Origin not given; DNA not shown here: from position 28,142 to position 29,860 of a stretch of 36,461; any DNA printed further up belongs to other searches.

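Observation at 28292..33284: Complete mycobacterial-type polyprenyl-phospho-D-arabinofuranose (DPA-like) donor pathway embedded in a Wzx/Wzy polysaccharide operon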

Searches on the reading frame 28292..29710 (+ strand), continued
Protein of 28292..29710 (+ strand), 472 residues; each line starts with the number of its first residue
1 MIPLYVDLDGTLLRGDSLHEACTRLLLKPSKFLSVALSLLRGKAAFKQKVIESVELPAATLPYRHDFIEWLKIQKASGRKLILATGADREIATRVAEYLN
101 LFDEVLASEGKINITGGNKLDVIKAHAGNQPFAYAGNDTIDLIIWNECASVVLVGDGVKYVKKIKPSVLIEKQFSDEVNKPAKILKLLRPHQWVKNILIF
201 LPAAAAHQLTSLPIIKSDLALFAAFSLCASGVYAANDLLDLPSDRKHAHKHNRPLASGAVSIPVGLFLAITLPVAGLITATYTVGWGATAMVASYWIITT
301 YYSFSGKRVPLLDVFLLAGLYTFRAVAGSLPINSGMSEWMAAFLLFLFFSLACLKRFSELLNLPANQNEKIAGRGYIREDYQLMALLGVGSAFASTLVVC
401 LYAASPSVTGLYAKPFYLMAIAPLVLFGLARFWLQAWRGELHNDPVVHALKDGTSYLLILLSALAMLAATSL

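Call 70: search_protein_families(library=pfam, proteins=[L088:11530-13506:+, L089:6507-8000:+, L088:15132-15515:-, L088:15517-15870:-], max_evalue=0.1)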
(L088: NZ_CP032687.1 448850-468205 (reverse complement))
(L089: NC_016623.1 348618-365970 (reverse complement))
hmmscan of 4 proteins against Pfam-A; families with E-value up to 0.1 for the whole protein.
L088:11530-13506:+ (658 aa): 0 families

L089:6507-8000:+ (498 aa): 1 family
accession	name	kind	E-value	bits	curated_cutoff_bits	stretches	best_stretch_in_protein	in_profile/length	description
PF09594.16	GT87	-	3.4e-19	70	25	1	123-358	15-231/237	Glycosyltransferase family 87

L088:15132-15515:- (127 aa): 0 families

L088:15517-15870:- (117 aa): 5 families
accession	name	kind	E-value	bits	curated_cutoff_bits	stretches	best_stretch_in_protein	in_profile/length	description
PF00893.25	Multi_Drug_Res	-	5.7e-10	40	23.7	1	7-106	4-93/93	Small Multidrug Resistance protein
PF00892.27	EamA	-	2.4e-06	28.3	28.2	1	21-113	47-133/135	EamA-like transporter family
PF08449.17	UAA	-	0.0017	18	26.2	1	4-112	204-306/311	UAA transporter family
PF10639.15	TMEM234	-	0.012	16.2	30.1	1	52-112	51-111/113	Putative transmembrane family 234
PF14293.11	YWFCY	-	0.037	14.5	24.4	1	42-87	91-136/144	YWFCY protein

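Call 87: get_annotated_region(hit=H36, flank=7000)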
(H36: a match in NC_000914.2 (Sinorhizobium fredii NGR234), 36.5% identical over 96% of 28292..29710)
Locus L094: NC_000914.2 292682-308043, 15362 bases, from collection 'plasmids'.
description: Sinorhizobium fredii NGR234 plasmid pNGR234a, complete sequence
organism: Sinorhizobium fredii NGR234 (NCBI taxid 394)
taxonomy: Bacteria; Pseudomonadota; Alphaproteobacteria; Hyphomicrobiales; Rhizobiaceae; Sinorhizobium; Sinorhizobium fredii; Sinorhizobium fredii NGR234
host: -; source: -; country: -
typing (MOB-suite, as given by PLSDB): conjugative; replicon rep_cluster_473; relaxase MOBQ; mating-pair formation MPF_T
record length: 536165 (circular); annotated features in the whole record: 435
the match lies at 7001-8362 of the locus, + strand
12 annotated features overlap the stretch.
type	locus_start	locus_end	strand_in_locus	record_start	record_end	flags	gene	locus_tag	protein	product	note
CDS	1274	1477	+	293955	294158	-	-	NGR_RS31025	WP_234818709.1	hypothetical protein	-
CDS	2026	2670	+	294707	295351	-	-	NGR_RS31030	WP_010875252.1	NYN domain-containing protein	-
CDS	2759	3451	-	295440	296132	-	-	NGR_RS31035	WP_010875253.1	RES family NAD+ phosphorylase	-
CDS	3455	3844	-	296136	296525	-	-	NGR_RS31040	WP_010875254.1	antitoxin Xre/MbcA/ParS toxin-binding domain-containing protein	-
CDS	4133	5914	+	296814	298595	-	-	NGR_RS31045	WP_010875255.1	ThiF family adenylyltransferase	-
CDS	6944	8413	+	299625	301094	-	-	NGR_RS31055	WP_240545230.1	UbiA family prenyltransferase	-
CDS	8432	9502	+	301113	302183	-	-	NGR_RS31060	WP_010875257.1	NAD(P)-dependent oxidoreductase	-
CDS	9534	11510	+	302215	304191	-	-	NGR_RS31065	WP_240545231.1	hypothetical protein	-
CDS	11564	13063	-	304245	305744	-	-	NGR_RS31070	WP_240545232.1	GMC family oxidoreductase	-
CDS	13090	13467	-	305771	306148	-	-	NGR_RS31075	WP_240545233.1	hypothetical protein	-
CDS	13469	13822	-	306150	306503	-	-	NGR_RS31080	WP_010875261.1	SMR family transporter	-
CDS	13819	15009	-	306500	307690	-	-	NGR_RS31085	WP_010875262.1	NAD-dependent epimerase/dehydratase family protein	-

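Call 88: get_annotated_region(hit=H49, flank=7000)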
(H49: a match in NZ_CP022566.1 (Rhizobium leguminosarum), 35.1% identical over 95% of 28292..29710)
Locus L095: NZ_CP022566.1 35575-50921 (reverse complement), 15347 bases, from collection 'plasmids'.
description: Rhizobium leguminosarum bv. viciae strain BIHB 1148 plasmid pSK02, complete sequence
organism: Rhizobium leguminosarum (NCBI taxid 387)
taxonomy: Bacteria; Pseudomonadota; Alphaproteobacteria; Hyphomicrobiales; Rhizobiaceae; Rhizobium; Rhizobium leguminosarum
host: -; source: Root nodule,Pisum sativum root-nodule; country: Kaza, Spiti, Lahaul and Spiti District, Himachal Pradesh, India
typing (MOB-suite, as given by PLSDB): mobilizable; relaxase MOBQ
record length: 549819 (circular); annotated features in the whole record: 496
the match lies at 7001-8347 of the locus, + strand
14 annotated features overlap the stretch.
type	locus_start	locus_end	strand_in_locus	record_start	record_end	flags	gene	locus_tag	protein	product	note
CDS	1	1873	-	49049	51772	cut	-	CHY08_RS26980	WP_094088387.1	response regulator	GO:0000160 - phosphorelay signal transduction system [Evidence IEA]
CDS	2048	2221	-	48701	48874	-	-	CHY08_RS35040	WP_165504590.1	hypothetical protein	-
CDS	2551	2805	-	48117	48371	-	-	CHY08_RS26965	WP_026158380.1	DUF2934 domain-containing protein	-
CDS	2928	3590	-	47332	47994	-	-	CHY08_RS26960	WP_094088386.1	UdgX family uracil-DNA binding protein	-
CDS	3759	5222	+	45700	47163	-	-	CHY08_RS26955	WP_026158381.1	phosphatidylserine/phosphatidylglycerophosphate/ cardiolipin synthase family protein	-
CDS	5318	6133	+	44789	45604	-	-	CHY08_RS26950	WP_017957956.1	endonuclease/exonuclease/phosphatase family protein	-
CDS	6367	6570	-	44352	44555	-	-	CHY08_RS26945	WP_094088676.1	hypothetical protein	-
CDS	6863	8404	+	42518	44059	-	-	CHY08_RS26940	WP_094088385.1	UbiA family prenyltransferase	-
CDS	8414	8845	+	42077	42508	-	-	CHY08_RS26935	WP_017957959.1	GtrA family protein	-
CDS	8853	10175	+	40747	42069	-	-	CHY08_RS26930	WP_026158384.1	FAD-binding oxidoreductase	-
CDS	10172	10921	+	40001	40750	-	-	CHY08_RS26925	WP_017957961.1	SDR family oxidoreductase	-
CDS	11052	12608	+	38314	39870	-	-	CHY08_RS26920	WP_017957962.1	hypothetical protein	-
CDS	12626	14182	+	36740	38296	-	-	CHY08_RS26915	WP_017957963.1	hypothetical protein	-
CDS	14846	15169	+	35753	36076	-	-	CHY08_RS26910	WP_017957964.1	DUF736 family protein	-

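Call 89: search_protein_families(library=ncbifam, proteins=[L095:11052-12608:+, L095:12626-14182:+, L094:9534-11510:+], max_evalue=0.01)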
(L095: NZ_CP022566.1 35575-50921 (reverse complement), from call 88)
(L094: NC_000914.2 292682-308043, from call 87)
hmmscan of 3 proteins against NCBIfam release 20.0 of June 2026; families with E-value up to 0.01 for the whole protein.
L095:11052-12608:+ (518 aa): 0 families

L095:12626-14182:+ (518 aa): 0 families

L094:9534-11510:+ (658 aa): 0 families
